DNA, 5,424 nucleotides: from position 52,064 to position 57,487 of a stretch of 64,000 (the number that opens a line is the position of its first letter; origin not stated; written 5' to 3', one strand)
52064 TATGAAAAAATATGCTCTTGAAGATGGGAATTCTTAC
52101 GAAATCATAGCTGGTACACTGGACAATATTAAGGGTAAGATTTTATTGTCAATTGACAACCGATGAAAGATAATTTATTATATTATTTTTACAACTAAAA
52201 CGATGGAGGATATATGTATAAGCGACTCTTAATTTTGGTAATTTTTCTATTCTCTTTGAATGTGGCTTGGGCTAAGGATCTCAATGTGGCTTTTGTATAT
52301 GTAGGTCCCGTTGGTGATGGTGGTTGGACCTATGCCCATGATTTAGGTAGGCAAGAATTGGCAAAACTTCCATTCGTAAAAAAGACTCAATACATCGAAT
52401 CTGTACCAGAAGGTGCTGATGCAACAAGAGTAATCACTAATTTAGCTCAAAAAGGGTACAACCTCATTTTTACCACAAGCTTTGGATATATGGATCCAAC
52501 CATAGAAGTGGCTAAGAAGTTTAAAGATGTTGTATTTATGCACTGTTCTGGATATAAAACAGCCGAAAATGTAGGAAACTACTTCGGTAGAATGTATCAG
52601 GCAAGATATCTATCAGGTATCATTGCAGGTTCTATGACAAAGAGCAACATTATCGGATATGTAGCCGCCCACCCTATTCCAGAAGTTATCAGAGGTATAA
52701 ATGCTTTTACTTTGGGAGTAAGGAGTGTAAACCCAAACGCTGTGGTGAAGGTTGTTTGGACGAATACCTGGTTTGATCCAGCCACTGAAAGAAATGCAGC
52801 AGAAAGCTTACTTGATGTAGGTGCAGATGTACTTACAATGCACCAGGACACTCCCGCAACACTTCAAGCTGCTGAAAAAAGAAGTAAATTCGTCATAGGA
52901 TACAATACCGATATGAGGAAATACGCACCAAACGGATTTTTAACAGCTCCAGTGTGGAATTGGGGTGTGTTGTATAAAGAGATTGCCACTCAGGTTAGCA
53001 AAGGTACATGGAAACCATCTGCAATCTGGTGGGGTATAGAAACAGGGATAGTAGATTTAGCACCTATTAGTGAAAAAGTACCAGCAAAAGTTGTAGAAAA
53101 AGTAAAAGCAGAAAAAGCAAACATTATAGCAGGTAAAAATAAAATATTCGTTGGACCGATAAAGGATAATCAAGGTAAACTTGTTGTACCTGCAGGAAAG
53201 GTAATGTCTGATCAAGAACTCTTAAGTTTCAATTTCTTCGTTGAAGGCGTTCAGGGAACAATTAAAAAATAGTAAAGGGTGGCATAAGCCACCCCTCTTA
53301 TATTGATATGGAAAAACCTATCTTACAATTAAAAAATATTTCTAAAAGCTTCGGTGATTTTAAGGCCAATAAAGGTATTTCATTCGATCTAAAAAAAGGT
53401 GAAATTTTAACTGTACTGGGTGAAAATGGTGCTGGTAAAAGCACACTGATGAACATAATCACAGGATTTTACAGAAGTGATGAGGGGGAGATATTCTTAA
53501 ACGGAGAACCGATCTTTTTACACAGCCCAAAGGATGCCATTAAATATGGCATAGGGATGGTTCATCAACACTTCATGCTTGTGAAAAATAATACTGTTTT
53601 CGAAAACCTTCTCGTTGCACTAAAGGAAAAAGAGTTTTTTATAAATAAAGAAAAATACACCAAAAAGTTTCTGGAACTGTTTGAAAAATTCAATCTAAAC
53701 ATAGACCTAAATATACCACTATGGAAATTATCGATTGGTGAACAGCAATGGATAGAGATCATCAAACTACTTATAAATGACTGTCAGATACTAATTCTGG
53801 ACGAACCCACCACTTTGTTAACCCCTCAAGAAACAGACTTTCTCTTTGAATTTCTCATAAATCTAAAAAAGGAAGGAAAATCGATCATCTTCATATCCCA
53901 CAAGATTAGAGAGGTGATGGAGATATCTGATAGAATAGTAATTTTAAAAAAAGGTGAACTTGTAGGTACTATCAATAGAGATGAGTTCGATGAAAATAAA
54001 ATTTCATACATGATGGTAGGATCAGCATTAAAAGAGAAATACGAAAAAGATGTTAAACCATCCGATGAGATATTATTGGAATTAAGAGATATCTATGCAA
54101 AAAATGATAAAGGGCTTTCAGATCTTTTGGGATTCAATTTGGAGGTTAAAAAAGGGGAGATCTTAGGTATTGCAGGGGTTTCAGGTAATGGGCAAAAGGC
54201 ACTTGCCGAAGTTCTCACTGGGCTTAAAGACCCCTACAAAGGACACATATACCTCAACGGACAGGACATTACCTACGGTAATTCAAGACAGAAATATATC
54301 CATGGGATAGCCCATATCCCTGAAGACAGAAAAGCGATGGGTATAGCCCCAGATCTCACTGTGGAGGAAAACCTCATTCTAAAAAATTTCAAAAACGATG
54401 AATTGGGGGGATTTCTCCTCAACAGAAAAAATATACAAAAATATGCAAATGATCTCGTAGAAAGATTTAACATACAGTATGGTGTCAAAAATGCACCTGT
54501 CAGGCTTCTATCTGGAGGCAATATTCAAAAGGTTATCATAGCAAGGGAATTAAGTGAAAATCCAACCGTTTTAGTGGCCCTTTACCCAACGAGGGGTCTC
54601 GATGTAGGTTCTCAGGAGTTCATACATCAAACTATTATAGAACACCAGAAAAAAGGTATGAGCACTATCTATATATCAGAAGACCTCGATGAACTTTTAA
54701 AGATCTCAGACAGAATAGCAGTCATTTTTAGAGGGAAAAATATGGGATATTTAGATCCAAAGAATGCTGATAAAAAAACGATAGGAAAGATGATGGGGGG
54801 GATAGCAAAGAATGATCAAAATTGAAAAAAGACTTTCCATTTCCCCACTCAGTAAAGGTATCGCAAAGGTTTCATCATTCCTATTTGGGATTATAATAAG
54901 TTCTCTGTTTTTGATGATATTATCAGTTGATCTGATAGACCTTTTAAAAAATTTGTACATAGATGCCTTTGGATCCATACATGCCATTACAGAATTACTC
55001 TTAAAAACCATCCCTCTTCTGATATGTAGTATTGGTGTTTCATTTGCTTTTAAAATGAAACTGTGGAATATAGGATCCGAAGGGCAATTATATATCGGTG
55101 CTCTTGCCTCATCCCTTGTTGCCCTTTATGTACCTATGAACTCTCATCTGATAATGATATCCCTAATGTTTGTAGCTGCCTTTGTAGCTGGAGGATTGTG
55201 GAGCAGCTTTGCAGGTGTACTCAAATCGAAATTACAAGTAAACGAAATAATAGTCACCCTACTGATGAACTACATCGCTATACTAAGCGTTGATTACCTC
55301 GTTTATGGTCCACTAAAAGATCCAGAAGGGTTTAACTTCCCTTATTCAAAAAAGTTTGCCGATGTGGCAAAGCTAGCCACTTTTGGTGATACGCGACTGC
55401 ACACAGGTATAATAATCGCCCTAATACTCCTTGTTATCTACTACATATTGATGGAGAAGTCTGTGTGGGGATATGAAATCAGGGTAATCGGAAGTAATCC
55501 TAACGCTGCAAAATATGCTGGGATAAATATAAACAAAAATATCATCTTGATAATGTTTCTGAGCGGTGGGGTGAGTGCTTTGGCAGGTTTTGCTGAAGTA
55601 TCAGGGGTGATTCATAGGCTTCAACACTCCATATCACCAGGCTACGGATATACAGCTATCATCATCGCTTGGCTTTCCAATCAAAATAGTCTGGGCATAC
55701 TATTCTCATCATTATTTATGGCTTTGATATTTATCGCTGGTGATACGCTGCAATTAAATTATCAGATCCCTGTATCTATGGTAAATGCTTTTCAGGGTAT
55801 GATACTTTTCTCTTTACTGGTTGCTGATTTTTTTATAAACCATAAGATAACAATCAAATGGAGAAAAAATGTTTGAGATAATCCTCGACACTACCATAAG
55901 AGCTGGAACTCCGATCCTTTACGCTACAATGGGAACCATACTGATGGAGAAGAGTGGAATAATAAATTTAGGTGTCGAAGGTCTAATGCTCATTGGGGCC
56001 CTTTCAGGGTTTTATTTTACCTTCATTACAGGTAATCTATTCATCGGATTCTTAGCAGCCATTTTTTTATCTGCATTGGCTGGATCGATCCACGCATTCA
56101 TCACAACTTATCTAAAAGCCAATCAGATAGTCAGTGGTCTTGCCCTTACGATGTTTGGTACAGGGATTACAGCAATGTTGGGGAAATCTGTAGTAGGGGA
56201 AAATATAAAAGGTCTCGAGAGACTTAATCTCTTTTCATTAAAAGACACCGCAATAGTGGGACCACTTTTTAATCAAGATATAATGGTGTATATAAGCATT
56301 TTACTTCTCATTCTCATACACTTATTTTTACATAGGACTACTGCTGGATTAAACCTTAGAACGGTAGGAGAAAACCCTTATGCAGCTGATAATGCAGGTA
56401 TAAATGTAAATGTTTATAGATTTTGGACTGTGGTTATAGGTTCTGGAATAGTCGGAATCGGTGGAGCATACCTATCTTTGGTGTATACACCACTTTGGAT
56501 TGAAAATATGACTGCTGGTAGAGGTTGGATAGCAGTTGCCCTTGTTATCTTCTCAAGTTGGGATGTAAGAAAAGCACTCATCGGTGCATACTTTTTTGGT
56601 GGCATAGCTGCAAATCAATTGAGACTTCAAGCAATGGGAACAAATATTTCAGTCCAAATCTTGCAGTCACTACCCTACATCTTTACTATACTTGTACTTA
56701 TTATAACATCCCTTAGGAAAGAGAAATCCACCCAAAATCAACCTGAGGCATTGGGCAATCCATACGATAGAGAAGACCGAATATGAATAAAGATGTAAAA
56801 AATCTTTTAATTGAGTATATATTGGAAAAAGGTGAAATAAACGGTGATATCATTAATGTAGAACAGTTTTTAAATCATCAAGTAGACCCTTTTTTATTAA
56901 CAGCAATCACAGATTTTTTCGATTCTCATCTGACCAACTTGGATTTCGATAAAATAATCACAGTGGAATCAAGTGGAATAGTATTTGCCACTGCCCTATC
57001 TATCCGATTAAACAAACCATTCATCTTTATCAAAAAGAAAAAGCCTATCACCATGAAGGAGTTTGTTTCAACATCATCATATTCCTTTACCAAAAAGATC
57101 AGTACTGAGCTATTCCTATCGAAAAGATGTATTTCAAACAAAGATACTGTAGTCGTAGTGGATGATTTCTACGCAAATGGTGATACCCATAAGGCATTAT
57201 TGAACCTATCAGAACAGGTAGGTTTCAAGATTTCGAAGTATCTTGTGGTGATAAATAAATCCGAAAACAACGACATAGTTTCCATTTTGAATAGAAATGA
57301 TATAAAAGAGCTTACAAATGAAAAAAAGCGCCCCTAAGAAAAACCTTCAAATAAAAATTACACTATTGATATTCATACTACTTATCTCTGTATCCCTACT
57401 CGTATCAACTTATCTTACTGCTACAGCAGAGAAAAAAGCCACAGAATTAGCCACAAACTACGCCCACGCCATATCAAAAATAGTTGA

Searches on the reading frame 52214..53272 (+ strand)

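Call 34: search_protein_families(library=pfam, proteins=[window:52214-53272:+], max_evalue=0.00001)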
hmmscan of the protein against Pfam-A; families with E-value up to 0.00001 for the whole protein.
window:52214-53272:+ (352 aa): 1 family
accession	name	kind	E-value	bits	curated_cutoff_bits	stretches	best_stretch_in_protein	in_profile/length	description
PF02608.20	Bmp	-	1.2e-67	228.5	24.1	1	24-320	3-301/301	ABC transporter substrate-binding protein PnrA-like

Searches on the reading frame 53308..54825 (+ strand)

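Call 34: search_protein_families(library=pfam, proteins=[window:53308-54825:+], max_evalue=0.00001)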
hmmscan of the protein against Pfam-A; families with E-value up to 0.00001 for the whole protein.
window:53308-54825:+ (505 aa): 3 families
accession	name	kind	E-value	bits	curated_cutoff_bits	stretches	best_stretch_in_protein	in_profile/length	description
PF00005.33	ABC_tran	-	1.1e-51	175.5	25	2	22-169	2-137/137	ABC transporter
PF13304.12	AAA_21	-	1.1e-09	39.3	27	1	112-198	206-298/304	AAA domain, putative AbiEii toxin, Type IV TA system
PF13175.12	AAA_15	-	5.2e-06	26.8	32.1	1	18-282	11-191/374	AAA ATPase domain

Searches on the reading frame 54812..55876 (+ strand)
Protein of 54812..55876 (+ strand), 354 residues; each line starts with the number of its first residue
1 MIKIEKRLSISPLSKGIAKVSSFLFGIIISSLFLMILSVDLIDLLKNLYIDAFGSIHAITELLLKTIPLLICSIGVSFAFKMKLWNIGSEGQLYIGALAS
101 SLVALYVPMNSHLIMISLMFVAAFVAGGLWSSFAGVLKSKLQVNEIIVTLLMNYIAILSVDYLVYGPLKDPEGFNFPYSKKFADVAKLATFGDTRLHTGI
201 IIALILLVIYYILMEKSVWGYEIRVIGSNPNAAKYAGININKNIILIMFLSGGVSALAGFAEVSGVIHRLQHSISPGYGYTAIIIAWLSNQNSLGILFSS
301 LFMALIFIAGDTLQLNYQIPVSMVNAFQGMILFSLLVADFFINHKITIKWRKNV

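Call 34: search_protein_families(library=pfam, proteins=[window:54812-55876:+], max_evalue=0.00001)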
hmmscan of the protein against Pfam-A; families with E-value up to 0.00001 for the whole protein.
window:54812-55876:+ (354 aa): 1 family
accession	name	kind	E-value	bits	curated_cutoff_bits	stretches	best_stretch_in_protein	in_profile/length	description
PF02653.21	BPD_transp_2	-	3.3e-42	144.9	26.8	1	59-333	2-266/269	Branched-chain amino acid transport system / permease component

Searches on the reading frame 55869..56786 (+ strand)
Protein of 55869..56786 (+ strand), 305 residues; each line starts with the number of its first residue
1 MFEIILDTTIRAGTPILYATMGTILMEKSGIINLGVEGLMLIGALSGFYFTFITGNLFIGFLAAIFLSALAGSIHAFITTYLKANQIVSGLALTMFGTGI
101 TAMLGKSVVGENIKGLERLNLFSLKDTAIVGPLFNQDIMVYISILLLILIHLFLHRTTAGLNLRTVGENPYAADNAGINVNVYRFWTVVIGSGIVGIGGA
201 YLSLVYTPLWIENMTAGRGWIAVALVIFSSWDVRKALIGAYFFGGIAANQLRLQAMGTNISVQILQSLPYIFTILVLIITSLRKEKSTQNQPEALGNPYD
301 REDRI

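Call 34: search_protein_families(library=pfam, proteins=[window:55869-56786:+], max_evalue=0.00001)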
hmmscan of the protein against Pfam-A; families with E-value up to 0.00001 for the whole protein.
window:55869-56786:+ (305 aa): 1 family
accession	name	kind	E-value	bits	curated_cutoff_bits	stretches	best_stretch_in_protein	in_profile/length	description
PF02653.21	BPD_transp_2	-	1.9e-33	116.2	26.8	1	7-279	3-267/269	Branched-chain amino acid transport system / permease component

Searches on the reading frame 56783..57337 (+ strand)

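Call 32: search_protein_families(library=pfam, proteins=[window:56783-57337:+], max_evalue=0.001)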
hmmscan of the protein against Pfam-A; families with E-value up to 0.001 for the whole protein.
window:56783-57337:+ (184 aa): 1 family
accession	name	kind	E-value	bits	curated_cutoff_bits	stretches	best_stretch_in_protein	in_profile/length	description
PF00156.33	Pribosyltran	-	3.4e-10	39.9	26.3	1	52-161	27-128/158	Phosphoribosyl transferase domain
